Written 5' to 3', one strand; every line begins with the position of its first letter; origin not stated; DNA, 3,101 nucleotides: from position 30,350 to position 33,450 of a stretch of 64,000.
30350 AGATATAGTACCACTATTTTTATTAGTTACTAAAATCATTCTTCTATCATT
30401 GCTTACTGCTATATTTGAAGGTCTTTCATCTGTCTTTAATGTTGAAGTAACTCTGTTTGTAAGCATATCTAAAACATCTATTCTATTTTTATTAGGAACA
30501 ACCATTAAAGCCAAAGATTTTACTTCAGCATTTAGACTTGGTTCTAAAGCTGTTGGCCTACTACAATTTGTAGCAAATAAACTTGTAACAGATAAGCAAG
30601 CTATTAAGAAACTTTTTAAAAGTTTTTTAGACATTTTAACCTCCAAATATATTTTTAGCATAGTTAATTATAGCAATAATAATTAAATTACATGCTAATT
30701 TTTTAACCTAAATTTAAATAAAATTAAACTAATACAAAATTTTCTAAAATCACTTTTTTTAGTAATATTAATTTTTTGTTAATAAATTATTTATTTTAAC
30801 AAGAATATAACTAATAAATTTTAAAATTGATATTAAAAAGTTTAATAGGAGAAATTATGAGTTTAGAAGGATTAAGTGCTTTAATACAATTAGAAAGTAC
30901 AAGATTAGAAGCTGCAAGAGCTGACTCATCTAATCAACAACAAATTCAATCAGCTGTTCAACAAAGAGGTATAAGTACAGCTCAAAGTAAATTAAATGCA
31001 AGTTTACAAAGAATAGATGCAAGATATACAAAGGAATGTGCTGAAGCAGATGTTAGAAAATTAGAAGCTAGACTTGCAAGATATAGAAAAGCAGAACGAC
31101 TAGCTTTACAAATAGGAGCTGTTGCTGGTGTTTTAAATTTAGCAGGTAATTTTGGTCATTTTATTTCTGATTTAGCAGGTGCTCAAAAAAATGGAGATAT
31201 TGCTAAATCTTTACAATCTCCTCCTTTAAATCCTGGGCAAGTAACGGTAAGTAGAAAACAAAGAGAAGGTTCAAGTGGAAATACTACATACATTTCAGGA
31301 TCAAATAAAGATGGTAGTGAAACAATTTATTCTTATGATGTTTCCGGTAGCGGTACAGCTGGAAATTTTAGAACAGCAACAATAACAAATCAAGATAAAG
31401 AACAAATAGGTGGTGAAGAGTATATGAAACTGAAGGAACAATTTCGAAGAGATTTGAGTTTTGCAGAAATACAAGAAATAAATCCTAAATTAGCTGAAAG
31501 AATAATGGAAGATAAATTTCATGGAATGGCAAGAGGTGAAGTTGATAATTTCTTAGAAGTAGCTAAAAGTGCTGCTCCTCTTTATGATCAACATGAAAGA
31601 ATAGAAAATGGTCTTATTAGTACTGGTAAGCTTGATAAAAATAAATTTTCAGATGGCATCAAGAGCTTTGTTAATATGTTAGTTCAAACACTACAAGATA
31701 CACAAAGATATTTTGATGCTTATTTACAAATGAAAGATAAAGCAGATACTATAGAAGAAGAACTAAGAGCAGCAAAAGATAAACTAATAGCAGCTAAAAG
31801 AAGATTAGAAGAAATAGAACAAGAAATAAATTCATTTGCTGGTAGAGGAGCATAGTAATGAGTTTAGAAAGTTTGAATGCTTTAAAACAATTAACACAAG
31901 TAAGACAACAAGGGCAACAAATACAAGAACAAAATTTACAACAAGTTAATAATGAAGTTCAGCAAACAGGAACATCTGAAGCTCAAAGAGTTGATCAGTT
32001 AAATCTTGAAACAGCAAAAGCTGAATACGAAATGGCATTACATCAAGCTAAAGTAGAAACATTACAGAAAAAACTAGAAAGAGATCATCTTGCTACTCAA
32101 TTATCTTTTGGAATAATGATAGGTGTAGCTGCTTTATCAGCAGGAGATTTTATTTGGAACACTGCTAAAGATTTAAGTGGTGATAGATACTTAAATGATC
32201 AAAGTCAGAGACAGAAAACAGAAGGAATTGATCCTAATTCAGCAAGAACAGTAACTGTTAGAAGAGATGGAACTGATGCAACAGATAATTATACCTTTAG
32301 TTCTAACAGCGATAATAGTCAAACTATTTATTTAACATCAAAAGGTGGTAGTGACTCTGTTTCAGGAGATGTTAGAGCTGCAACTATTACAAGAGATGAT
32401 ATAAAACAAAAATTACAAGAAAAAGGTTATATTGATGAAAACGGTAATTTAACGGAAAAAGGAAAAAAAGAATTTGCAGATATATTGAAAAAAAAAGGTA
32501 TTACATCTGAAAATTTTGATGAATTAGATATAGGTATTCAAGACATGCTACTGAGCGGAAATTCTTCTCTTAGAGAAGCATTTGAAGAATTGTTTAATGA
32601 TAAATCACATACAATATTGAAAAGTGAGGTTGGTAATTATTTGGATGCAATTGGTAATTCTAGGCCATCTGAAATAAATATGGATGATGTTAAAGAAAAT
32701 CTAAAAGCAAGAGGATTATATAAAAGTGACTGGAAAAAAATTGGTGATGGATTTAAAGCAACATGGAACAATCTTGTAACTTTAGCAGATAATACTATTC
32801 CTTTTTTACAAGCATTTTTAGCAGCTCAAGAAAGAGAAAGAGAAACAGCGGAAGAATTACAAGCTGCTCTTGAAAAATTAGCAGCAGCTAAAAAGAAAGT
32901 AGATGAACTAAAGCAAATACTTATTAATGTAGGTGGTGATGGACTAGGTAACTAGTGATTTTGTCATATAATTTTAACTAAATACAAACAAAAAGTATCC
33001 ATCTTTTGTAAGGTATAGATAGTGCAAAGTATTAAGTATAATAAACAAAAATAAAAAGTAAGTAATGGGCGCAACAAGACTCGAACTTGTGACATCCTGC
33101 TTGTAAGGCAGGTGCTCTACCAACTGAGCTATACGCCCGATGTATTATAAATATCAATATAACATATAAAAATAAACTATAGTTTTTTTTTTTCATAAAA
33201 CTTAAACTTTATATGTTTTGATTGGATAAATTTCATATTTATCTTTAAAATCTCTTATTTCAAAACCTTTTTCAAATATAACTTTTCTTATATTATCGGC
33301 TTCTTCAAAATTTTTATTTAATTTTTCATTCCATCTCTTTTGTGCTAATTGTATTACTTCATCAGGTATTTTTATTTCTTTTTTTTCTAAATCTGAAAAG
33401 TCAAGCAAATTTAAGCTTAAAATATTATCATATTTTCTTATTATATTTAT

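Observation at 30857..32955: Tandem paralogue pair with a translocator-like layout beside tRNA-Val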

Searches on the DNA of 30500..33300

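Call 77: search_rna_families(source=window, start=30500, end=33300, threshold=evalue, max_evalue=1)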
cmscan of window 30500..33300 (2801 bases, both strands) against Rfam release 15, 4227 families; matches with E-value up to 1: 2.
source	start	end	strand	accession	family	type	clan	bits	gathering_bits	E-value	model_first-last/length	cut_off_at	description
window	33066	33138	-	RF00005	tRNA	Gene; tRNA;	CL00001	76.3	29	2.5e-16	1-71/71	no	tRNA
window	33065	33138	+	RF04354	Plastid-ycf2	Cis-reg;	-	26.2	65.7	0.017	1-75/75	no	Plastid-ycf2 5UTR RNA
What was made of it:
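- Tried and rejected: Rfam found only the tRNA (call 77).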
